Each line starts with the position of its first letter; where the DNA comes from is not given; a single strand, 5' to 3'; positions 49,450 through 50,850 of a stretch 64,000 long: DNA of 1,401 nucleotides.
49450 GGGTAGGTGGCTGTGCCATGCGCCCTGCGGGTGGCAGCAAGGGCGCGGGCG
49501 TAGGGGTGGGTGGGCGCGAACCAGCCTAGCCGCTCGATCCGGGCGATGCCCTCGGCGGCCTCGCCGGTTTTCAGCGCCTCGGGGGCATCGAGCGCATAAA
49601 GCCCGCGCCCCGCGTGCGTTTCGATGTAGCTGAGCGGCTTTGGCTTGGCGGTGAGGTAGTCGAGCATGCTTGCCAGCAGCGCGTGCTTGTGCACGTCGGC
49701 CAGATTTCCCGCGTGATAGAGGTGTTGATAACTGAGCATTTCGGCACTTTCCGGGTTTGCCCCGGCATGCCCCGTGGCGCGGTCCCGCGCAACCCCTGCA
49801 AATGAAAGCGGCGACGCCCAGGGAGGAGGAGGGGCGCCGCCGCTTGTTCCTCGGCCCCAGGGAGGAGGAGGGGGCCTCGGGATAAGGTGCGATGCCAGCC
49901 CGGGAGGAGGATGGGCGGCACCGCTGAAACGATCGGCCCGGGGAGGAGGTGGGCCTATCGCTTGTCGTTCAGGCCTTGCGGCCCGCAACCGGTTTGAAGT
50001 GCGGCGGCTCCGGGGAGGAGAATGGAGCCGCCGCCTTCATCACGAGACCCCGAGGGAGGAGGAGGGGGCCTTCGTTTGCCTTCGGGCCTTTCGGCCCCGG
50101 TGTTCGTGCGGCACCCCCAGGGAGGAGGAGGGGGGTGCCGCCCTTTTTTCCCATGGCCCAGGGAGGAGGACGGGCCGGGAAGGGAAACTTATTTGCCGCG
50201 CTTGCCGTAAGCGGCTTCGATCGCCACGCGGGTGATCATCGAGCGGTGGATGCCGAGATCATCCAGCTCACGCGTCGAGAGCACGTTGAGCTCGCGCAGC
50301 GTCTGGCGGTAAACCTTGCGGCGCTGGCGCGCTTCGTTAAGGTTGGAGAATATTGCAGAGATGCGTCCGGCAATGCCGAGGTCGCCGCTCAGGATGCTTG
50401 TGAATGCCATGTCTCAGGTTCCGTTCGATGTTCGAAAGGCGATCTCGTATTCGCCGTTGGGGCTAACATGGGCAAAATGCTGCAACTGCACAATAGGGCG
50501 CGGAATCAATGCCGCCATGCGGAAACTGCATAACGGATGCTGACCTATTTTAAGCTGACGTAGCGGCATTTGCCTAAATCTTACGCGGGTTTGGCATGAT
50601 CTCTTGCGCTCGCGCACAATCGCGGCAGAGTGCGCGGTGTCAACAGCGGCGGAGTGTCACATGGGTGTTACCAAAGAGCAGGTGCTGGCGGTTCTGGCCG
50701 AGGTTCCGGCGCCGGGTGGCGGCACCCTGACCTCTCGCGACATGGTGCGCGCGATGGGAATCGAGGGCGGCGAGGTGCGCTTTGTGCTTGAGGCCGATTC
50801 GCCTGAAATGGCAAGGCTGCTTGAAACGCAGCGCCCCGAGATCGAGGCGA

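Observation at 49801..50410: DUF1127 gene followed by four tandem two-hairpin units with CCUCCUCCC loops (ccaF1-CcsR-type anti-Shine-Dalgarno sRNA array)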

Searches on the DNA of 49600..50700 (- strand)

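Call 4: search_rna_families(source=window, start=49600, end=50700, threshold=evalue, max_evalue=10, show_alignments=5)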
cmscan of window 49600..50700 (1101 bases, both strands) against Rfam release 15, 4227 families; matches with E-value up to 10: 18.
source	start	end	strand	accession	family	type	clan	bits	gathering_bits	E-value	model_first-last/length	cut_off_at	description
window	49803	49885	-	RF02791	CcsR1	Gene; sRNA;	-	51.4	65.3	2e-11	1-83/83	no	Conserved CCUCCUCCC motif stress-induced RNA 1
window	50103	50187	-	RF02791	CcsR1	Gene; sRNA;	-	47.3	65.3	3.1e-10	1-83/83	no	Conserved CCUCCUCCC motif stress-induced RNA 1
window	49996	50079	-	RF02791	CcsR1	Gene; sRNA;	-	46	65.3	7.8e-10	1-83/83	no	Conserved CCUCCUCCC motif stress-induced RNA 1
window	49924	50040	-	RF02344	ar14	Gene; sRNA;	-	40.1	58.8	1e-05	1-123/123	no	Alphaproteobacterial ar14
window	49800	49887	-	RF02344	ar14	Gene; sRNA;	-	40.1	58.8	1e-05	1-123/123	no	Alphaproteobacterial ar14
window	50060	50186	-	RF02344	ar14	Gene; sRNA;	-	34.7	58.8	0.00017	1-123/123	no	Alphaproteobacterial ar14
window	49884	49963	-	RF01066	6C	Cis-reg;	-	29.4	47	0.13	1-75/75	no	6C RNA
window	49800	49887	-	RF02833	Scr3202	Gene; sRNA;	-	26.1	52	0.26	1-95/95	no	Streptomyces RNA 3202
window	50103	50184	-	RF01066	6C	Cis-reg;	-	25.9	47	0.53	1-75/75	no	6C RNA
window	49992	50074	-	RF02833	Scr3202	Gene; sRNA;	-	21.1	52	2.3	1-95/95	no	Streptomyces RNA 3202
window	49996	50102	-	RF02342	ar7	Gene; sRNA;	-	20.9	60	0.11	1-145/145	no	Alphaproteobacterial sRNA ar7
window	49902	49937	+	RF01074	RF_site1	Cis-reg; frameshift_element;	-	20.7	40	0.54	1-40/40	no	Putative RNA-dependent RNA polymerase ribosomal frameshift site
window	49785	49864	-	RF00992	mir-593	Gene; miRNA;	-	17.6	100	1.2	1-100/100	no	mir-593 microRNA precursor family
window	50123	50155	+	RF00772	mir-328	Gene; miRNA;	-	17.3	70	7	1-75/75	no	mir-328 microRNA precursor family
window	49799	49894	-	RF02342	ar7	Gene; sRNA;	-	16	60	1.5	1-145/145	no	Alphaproteobacterial sRNA ar7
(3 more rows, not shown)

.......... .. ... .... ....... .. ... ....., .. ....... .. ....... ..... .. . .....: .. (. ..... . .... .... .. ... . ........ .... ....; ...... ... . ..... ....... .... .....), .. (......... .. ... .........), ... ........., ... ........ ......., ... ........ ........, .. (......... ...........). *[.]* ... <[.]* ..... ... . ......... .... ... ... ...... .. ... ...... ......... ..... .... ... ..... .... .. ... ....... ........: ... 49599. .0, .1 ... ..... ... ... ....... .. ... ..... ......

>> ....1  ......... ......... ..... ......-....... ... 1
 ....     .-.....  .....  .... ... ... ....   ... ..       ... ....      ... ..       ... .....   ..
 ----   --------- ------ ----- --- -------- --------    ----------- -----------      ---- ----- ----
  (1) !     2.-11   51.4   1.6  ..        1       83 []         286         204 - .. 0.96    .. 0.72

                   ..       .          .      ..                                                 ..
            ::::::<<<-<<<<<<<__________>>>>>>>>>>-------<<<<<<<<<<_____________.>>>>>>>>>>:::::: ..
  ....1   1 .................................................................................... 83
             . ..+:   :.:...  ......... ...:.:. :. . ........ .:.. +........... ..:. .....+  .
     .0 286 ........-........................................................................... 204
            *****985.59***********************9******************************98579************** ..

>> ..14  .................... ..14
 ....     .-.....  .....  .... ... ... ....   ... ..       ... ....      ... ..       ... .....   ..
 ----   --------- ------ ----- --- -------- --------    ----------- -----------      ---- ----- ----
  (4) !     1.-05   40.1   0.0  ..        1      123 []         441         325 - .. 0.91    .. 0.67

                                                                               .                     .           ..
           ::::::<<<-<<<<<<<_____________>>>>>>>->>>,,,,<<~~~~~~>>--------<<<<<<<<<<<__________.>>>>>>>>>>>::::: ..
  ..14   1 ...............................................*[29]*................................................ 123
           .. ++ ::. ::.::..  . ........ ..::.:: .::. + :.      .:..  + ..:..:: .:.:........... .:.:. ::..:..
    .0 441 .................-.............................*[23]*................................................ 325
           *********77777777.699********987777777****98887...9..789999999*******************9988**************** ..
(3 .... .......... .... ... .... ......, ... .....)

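Call 24: build_rna_model(alignment_id=A1)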
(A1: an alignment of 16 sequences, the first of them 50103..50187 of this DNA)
Model R1 built from alignment A1 (16 sequences, 96 columns); structure: RNAalifold consensus.
model positions 83; base pairs 15; branch points 1; effective number of sequences 2.85; information 0.684 bits per position. Calibrated on 0.2 Mb of random sequence (short: E-values are rough).
structure used (alignment columns):
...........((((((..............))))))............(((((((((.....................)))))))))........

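Call 25: search_with_rna_model(model_id=R1, source=window, max_evalue=1, show_alignments=4)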
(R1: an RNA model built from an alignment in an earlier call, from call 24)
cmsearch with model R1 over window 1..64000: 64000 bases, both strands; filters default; matches with E-value up to 1: 6.
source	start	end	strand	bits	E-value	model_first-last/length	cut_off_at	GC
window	49803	49886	-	82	2.9e-13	1-83/83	no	0.73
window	49996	50080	-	79.4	8.4e-13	1-83/83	no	0.69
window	50103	50187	-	79.3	8.7e-13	1-83/83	no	0.69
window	50074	50146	+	20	0.037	1-83/83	no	0.71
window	34585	34630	+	17.3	0.12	1-83/83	no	0.72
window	49966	50039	+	14.7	0.33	1-83/83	no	0.69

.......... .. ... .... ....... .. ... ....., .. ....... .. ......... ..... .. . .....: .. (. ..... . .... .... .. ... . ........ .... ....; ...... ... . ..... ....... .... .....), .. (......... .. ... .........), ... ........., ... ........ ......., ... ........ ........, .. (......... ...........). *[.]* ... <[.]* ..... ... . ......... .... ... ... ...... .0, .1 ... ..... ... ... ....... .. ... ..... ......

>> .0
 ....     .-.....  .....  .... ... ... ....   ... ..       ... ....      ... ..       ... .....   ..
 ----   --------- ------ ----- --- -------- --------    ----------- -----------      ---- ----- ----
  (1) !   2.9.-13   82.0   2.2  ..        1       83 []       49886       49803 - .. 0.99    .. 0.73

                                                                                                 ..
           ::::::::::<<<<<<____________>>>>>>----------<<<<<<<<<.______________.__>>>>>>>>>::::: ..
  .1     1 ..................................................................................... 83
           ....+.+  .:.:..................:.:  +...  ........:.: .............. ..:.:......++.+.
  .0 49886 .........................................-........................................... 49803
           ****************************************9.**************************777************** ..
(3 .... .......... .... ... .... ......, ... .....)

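Call 26: search_with_rna_model(model_id=R1, sources=[L003, L004, L005, L006, L008, L009, L010, L011, L012, L013, L014, L015, L016, L017, L018, L019, L020, L021, L022, L023, L024, L025, L026, L027, L028, L029, L030, L031, L032, L033, L034, L035, L036, L037, L038, L039, L040, L041, L042, L043, L044, L045, L046, L047, L048, L049, L050, L051, L052, L053, L054, L055], max_evalue=0.001, make_alignment=true)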
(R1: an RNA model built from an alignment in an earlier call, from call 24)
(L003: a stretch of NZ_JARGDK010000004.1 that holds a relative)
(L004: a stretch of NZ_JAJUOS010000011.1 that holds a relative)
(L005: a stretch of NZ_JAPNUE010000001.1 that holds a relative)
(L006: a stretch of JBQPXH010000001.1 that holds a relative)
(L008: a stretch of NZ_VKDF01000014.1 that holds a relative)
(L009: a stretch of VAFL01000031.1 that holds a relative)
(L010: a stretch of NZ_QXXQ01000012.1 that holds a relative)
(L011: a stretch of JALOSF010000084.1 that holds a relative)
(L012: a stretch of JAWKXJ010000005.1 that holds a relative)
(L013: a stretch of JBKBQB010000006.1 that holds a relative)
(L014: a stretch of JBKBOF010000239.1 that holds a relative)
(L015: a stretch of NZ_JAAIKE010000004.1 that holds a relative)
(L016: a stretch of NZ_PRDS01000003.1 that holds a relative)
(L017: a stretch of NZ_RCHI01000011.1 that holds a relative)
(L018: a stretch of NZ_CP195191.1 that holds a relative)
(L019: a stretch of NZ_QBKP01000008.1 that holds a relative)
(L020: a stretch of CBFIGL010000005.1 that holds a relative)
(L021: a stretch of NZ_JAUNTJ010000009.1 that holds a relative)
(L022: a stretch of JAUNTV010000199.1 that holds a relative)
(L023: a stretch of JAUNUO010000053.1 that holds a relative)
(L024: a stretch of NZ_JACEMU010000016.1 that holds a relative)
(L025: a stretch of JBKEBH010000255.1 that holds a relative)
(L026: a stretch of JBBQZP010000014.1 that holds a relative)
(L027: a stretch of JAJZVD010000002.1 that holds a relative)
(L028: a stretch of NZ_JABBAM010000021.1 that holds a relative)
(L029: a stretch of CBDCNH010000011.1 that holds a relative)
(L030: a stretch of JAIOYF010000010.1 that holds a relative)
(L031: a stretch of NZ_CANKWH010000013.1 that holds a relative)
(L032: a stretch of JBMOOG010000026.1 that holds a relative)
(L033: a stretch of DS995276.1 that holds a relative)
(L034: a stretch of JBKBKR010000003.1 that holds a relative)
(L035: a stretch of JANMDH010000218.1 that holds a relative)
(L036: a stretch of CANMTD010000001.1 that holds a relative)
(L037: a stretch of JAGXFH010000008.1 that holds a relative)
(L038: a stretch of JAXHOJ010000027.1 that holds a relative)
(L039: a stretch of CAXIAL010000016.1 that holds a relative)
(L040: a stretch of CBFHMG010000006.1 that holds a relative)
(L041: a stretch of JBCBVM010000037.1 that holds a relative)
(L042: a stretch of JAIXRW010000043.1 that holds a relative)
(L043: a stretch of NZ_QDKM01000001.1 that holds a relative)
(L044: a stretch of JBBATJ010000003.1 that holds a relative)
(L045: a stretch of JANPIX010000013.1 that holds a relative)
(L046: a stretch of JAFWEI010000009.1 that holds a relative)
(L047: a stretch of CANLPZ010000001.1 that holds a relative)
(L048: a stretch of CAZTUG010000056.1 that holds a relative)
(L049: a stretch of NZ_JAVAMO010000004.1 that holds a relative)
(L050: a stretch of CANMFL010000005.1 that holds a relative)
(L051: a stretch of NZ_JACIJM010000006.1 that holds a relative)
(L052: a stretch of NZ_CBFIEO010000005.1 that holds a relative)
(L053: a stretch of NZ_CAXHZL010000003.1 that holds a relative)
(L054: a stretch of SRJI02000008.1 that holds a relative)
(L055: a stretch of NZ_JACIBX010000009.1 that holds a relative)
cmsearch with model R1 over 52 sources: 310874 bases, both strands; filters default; matches with E-value up to 0.001: 147.
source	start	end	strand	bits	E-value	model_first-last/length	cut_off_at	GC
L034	3540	3621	+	84.8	4.4e-13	1-83/83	no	0.72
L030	3434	3516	+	82.4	1.2e-12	1-83/83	no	0.67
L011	3432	3513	+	80.3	2.8e-12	1-83/83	no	0.74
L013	3311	3393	+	80.3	2.8e-12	1-83/83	no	0.66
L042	3194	3275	+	80.2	2.9e-12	1-83/83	no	0.63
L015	3538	3619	+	79.8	3.5e-12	1-83/83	no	0.74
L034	3434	3515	+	79.8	3.5e-12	1-83/83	no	0.74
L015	3431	3512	+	79.7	3.6e-12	1-83/83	no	0.74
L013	3419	3500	+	79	4.9e-12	1-83/83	no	0.77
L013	3526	3607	+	79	4.9e-12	1-83/83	no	0.77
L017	3562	3643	+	78.5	5.9e-12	1-83/83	no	0.74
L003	3424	3506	+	78.2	6.6e-12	1-83/83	no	0.65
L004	3277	3360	+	78.2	6.8e-12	1-83/83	no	0.69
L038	3127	3209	+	77.4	9.2e-12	1-83/83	no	0.61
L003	3306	3390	+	76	1.7e-11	1-83/83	no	0.72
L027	3427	3509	+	74.9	2.6e-11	1-83/83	no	0.77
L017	3313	3396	+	74.8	2.7e-11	1-83/83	no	0.67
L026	3182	3264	+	74.5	3.1e-11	1-83/83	no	0.64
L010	3291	3372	+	74.2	3.5e-11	1-83/83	no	0.68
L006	3297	3379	+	74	3.8e-11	1-83/83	no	0.72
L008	3200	3283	+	73.9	3.9e-11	1-83/83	no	0.67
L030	3328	3411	+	73.4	4.9e-11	1-83/83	no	0.65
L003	3588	3673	+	73.2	5.4e-11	1-83/83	no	0.67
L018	3386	3469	+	71.9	9.2e-11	1-83/83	no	0.7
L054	3187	3272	+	71.6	1e-10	1-83/83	no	0.66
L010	3185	3268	+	71.4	1.1e-10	1-83/83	no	0.62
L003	3185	3266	+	71.2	1.2e-10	1-83/83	no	0.66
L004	3543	3627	+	71.1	1.2e-10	1-83/83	no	0.67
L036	3203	3285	+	71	1.3e-10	1-83/83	no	0.53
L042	3403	3485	+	70.8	1.4e-10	1-83/83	no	0.69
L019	3185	3268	+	70.7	1.5e-10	1-83/83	no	0.6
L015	3325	3407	+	70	2e-10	1-83/83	no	0.67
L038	3330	3409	+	69.8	2.1e-10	1-83/83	no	0.74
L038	3427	3507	+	69.8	2.2e-10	1-83/83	no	0.73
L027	3533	3617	+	69.7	2.2e-10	1-83/83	no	0.73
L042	3300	3382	+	69.7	2.3e-10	1-83/83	no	0.7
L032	3486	3567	+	69.5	2.4e-10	1-83/83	no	0.65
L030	3622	3708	+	69.4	2.6e-10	1-83/83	no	0.71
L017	3196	3277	+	69.3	2.7e-10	1-83/83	no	0.71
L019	3567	3654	+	69.2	2.8e-10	1-83/83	no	0.67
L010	3567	3654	+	69.1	2.8e-10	1-83/83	no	0.66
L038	3606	3691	+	69.1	2.9e-10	1-83/83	no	0.69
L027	3199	3281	+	68.9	3.1e-10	1-83/83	no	0.64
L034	3327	3410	+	68.8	3.2e-10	1-83/83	no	0.71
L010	3394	3474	+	68.8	3.3e-10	1-83/83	no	0.69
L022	1755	1836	+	68.2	4.1e-10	1-83/83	no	0.71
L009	3169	3250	+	68.2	4.2e-10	1-83/83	no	0.7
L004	3392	3470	+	68.2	4.2e-10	1-83/83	no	0.71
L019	3393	3473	+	67.8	5e-10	1-83/83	no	0.69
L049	3240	3322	+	67.3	6.2e-10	1-83/83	no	0.64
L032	3286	3367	+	66.9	7.2e-10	1-83/83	no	0.76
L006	3527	3610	+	66.7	7.7e-10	1-83/83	no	0.76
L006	3192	3274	+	66.4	8.9e-10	1-83/83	no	0.67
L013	3719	3806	+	66.1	1e-09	1-83/83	no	0.69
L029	3181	3262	+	65.9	1.1e-09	1-83/83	no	0.72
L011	3621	3708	+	65.7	1.2e-09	1-83/83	no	0.7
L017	3409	3489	+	65.6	1.2e-09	1-83/83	no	0.7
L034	3732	3819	+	65.3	1.4e-09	1-83/83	no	0.68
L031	3170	3252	+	65.3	1.4e-09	1-83/83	no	0.69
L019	3291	3371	+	65.3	1.4e-09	1-83/83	no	0.69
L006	3412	3495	+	64.7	1.8e-09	1-83/83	no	0.79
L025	3416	3498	+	64.6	1.8e-09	1-83/83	no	0.73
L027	3319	3404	+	64.6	1.9e-09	1-83/83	no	0.76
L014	3182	3265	+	64.3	2.1e-09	1-83/83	no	0.56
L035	1691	1773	+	64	2.4e-09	1-83/83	no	0.61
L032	3186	3266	+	63.8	2.6e-09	1-83/83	no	0.78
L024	3463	3545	+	63.5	2.9e-09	1-83/83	no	0.75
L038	3233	3311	+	63.5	2.9e-09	1-83/83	no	0.7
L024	3148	3227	+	63.5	2.9e-09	1-83/83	no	0.73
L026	3288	3369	+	63.4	3e-09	1-83/83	no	0.72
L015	3732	3819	+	63.2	3.3e-09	1-83/83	no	0.7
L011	3219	3303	+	62.4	4.6e-09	1-83/83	no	0.61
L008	3455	3537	+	62.3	4.7e-09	1-83/83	no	0.76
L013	3207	3289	+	62.3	4.7e-09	1-83/83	no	0.61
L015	3220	3302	+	62.1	5.2e-09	1-83/83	no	0.61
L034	3221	3303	+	62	5.4e-09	1-83/83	no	0.58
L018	3194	3276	+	61.8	5.8e-09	1-83/83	no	0.61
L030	3219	3304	+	61.7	6e-09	1-83/83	no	0.59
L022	1837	1923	+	61.6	6.4e-09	1-83/83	no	0.72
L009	3251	3339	+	61.3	7.1e-09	1-83/83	no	0.64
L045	3196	3278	+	61.1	7.9e-09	1-83/83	no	0.61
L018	3300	3381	+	60.8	8.7e-09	1-83/83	no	0.63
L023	3575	3655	+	60.7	9.3e-09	1-83/83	no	0.62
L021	3672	3756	+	60.6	9.8e-09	1-83/83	no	0.67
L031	3254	3339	+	60.4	1.1e-08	1-83/83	no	0.69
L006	3642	3722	+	60.3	1.1e-08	1-83/83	no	0.77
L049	3460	3546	+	60.1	1.2e-08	1-83/83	no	0.64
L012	3222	3302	+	60.1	1.2e-08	1-83/83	no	0.64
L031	3430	3509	+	59.8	1.3e-08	1-83/83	no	0.75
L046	3253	3340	+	59.7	1.4e-08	1-83/83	no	0.7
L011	3326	3407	+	59.3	1.7e-08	1-83/83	no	0.62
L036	3312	3400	+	58.8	2.1e-08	1-83/83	no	0.56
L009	3500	3580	+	58.4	2.4e-08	1-83/83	no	0.74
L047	3224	3306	+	57.5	3.4e-08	1-83/83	no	0.49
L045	3305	3387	+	57.5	3.4e-08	1-83/83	no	0.66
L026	3408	3490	+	57.1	4e-08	1-83/83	no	0.69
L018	3577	3664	+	57.1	4.1e-08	1-83/83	no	0.68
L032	3397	3484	+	57.1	4.2e-08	1-83/83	no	0.76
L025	3249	3336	+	56.9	4.5e-08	1-83/83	no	0.68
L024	3229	3314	+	56.7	4.8e-08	1-83/83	no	0.7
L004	3167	3243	+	55.9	6.8e-08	1-83/83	no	0.69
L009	3342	3423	+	55.4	8.4e-08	1-83/83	no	0.68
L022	1925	2008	+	55.1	9.2e-08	1-83/83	no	0.67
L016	3318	3402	+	54.3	1.3e-07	1-83/83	no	0.71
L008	3284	3367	+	54.3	1.3e-07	1-83/83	no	0.7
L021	3309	3392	+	53.1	2.1e-07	1-83/83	no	0.69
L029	3431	3512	+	53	2.2e-07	1-83/83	no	0.7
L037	3221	3302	+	53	2.2e-07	1-83/83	no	0.65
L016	3216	3298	+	53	2.3e-07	1-83/83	no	0.7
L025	3169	3248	+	52.6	2.6e-07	1-83/83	no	0.68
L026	3510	3591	+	52.5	2.8e-07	1-83/83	no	0.68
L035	1802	1884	+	52.3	3e-07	1-83/83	no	0.65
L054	3462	3552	+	51.5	4.2e-07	1-83/83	no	0.66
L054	3320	3410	+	50.3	6.8e-07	1-83/83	no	0.73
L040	3402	3488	+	50.2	7e-07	1-83/83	no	0.54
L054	3604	3694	+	49.5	9.3e-07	1-83/83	no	0.68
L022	2087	2164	+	47.7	2e-06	1-83/83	no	0.76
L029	3304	3385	+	47.7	2e-06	1-83/83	no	0.67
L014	3288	3371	+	47.7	2e-06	1-83/83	no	0.55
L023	3288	3370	+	47.6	2.1e-06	1-83/83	no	0.77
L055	3200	3281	+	47.3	2.3e-06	1-83/83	no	0.68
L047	3324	3408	+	46.8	2.9e-06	1-83/83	no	0.52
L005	3300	3384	+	45.9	4.2e-06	1-83/83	no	0.76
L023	3472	3553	+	45.6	4.8e-06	1-83/83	no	0.76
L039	2060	2151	+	44.9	6.2e-06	1-83/83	no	0.6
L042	3505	3587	+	44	9e-06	1-83/83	no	0.77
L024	3316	3394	+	43.7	1e-05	1-83/83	no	0.73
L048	3535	3626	+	43.4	1.2e-05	1-83/83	no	0.59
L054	3737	3821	+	43.3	1.2e-05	1-83/83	no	0.67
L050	3428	3516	+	42.9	1.4e-05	1-83/83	no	0.65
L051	3428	3516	+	42.9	1.4e-05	1-83/83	no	0.65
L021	3493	3573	+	42.9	1.4e-05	1-83/83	no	0.77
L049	3346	3434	+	42.5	1.7e-05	1-83/83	no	0.69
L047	3435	3522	+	42.1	2e-05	1-83/83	no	0.51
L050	3252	3342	+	41.9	2.2e-05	1-83/83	no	0.62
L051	3252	3342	+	41.8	2.2e-05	1-83/83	no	0.62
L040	3299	3383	+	41.6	2.4e-05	1-83/83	no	0.64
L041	3407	3490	+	39.8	5.1e-05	1-83/83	no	0.62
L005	3410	3492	+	39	7.1e-05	1-83/83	no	0.7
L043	3188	3265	+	38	0.00011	1-83/83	no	0.63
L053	3204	3286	+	37.8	0.00012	1-83/83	no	0.64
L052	3306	3385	+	37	0.00017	1-83/83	no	0.6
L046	3430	3524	+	36.2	0.00022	1-83/83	no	0.59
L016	3404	3489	+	36.2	0.00022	1-83/83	no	0.74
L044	3178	3255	+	35.8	0.00027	1-83/83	no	0.67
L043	3484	3563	+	33.7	0.00064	1-83/83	no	0.68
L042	3712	3772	+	33.3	0.00076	1-61/83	3'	0.75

Alignment A2: 147 matches aligned to the model, 132 columns, each read 5' to 3' on its own strand. Consensus structure (alignment columns), stored with it:
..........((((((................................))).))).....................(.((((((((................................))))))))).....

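Call 27: search_with_rna_model(model_id=R1, source=window, start=49887, end=49995, max_evalue=10, show_alignments=1, filters=off)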
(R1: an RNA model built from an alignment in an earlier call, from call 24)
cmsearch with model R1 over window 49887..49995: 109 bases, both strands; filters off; matches with E-value up to 10: 19.
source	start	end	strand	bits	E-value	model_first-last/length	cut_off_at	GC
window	49887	49967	-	56.5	1.9e-11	1-83/83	no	0.7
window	49889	49924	+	-2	0.56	45-78/83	no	0.78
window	49937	49942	+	-3.7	1.1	64-69/83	no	1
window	49969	49973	-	-4.9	1.8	65-69/83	no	0.6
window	49982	49985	+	-5.5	2.4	25-28/83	no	1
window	49961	49977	+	-5.9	2.8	1-83/83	no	0.53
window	49954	49956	+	-6.1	3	26-28/83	no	0.67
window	49989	49992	+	-6.3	3.3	66-69/83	no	1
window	49989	49992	-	-6.3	3.3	66-69/83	no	1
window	49978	49986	-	-6.5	3.7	45-78/83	no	1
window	49950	49952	+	-6.8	4.1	67-69/83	no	0.67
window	49929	49936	+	-7.3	5.1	1-83/83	no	0.62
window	49945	49946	+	-7.5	5.3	68-69/83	no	1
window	49948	49949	+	-7.5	5.3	68-69/83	no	1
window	49974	49975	-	-7.5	5.3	68-69/83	no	1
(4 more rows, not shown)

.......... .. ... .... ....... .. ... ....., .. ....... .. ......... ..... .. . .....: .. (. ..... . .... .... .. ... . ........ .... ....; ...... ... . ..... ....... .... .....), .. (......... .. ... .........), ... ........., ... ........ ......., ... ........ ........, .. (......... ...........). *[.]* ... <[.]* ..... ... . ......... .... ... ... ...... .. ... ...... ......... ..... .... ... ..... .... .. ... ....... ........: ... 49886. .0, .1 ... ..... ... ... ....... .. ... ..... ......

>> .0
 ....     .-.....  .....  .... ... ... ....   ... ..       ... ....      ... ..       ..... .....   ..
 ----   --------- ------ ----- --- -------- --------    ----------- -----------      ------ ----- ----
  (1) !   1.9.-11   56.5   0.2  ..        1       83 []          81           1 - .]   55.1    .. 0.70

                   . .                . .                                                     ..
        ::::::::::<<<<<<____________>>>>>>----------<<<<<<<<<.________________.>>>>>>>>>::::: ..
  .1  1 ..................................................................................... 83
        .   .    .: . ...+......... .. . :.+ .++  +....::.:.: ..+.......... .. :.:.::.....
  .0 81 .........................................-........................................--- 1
